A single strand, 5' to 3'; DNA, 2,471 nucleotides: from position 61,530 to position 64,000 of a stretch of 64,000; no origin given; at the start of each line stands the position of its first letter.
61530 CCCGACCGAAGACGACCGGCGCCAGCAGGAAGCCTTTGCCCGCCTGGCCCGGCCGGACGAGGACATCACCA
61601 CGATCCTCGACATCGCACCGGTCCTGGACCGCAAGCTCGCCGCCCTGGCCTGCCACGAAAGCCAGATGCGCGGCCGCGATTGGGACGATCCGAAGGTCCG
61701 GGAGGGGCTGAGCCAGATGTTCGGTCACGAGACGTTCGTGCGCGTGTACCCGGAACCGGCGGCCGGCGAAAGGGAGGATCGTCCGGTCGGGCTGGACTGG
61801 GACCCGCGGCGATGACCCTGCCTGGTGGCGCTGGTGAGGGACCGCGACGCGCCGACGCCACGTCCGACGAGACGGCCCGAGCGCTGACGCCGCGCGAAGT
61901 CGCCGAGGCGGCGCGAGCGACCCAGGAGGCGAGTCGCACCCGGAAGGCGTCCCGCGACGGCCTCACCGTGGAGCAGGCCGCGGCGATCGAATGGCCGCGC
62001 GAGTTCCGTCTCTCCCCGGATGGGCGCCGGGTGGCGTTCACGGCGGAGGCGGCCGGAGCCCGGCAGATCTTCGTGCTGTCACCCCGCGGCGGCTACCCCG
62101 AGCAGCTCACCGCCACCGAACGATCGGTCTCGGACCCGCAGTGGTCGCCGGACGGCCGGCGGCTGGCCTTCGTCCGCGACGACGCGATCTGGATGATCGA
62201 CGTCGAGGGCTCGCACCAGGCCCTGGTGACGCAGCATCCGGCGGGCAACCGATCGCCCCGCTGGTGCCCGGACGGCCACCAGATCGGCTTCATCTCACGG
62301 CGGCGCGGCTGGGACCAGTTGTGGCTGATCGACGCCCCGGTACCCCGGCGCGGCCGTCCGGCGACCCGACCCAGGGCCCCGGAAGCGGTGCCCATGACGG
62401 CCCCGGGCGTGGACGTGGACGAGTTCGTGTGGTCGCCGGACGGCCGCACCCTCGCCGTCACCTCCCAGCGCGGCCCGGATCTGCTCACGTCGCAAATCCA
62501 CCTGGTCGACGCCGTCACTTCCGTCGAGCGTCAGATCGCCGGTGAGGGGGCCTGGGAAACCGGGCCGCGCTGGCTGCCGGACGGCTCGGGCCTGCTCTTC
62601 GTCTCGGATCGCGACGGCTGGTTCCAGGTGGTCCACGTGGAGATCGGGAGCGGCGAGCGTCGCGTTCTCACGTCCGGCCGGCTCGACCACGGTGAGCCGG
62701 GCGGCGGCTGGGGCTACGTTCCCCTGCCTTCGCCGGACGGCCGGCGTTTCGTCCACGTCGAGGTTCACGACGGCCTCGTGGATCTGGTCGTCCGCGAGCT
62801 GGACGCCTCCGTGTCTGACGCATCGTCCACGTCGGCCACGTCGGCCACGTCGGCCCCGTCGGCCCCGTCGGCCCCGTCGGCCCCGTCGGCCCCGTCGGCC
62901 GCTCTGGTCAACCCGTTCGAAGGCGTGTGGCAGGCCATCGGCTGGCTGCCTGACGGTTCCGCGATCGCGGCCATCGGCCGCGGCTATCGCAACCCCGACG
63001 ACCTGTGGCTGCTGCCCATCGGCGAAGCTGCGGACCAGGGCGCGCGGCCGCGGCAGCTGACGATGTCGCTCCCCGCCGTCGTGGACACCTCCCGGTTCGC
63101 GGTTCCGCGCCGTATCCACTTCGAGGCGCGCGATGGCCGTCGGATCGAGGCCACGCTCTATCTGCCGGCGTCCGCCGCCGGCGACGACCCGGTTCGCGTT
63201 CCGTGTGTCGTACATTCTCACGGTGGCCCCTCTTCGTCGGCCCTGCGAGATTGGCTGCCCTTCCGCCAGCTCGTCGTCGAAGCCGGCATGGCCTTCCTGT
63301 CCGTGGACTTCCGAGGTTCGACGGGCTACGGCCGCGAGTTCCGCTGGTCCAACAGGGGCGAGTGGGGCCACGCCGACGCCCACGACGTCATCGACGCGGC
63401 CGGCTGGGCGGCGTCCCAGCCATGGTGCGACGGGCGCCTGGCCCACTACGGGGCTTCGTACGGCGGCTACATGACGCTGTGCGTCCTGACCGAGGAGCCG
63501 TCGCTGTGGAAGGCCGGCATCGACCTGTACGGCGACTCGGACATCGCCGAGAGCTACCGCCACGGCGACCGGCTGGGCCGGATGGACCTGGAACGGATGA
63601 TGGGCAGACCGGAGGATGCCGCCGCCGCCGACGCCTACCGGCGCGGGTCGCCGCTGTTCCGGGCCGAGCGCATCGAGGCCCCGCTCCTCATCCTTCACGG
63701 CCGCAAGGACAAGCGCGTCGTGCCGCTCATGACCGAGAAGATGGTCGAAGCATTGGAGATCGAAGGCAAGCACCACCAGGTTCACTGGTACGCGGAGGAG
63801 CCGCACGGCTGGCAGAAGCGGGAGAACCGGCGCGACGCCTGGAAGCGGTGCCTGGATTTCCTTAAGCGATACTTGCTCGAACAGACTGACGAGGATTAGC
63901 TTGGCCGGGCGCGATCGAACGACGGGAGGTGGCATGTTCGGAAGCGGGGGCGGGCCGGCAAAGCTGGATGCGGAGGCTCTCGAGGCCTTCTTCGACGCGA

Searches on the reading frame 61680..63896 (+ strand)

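Call 26: search_protein_families(library=pfam, proteins=[window:61680-63896:+], max_evalue=0.001)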
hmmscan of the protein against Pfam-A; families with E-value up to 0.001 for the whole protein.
window:61680-63896:+ (739 aa): 10 families
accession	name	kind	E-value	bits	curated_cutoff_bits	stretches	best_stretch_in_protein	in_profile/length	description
PF00326.27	Peptidase_S9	-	4e-42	144.6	22.6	1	530-732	8-210/213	Prolyl oligopeptidase family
PF07676.18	PD40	-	7.3e-29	99.5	20.9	2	141-167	2-28/38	WD40-like Beta Propeller Repeat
PF02129.25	Peptidase_S15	-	5e-17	62.9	23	1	485-629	1-140/262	X-Pro dipeptidyl-peptidase (S15 family)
PF00930.27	DPPIV_N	-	1.9e-10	40.5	22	1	140-185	35-80/354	Dipeptidyl peptidase IV (DPP IV) N-terminal region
PF01738.24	DLH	-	6e-09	36.2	21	1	574-732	85-217/217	Dienelactone hydrolase family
PF12146.15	Hydrolase_4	-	2.3e-07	30.8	27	0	661-709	186-232/239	Serine aminopeptidase, S33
PF25174.1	Beta-prop_THOC3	-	1.5e-05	24.6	305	1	111-265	10-151/272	THOC3 beta-propeller domain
PF20434.5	BD-FAE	-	0.00026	21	26.8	0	611-691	134-214/215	BD-FAE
PF12894.13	ANAPC4_WD40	-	0.00034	21.2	22.9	0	238-265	33-60/91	Anaphase-promoting complex subunit 4 WD40 domain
PF05448.18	AXE1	-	0.00045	19.5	21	0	478-553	58-126/321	Acetyl xylan esterase (AXE1)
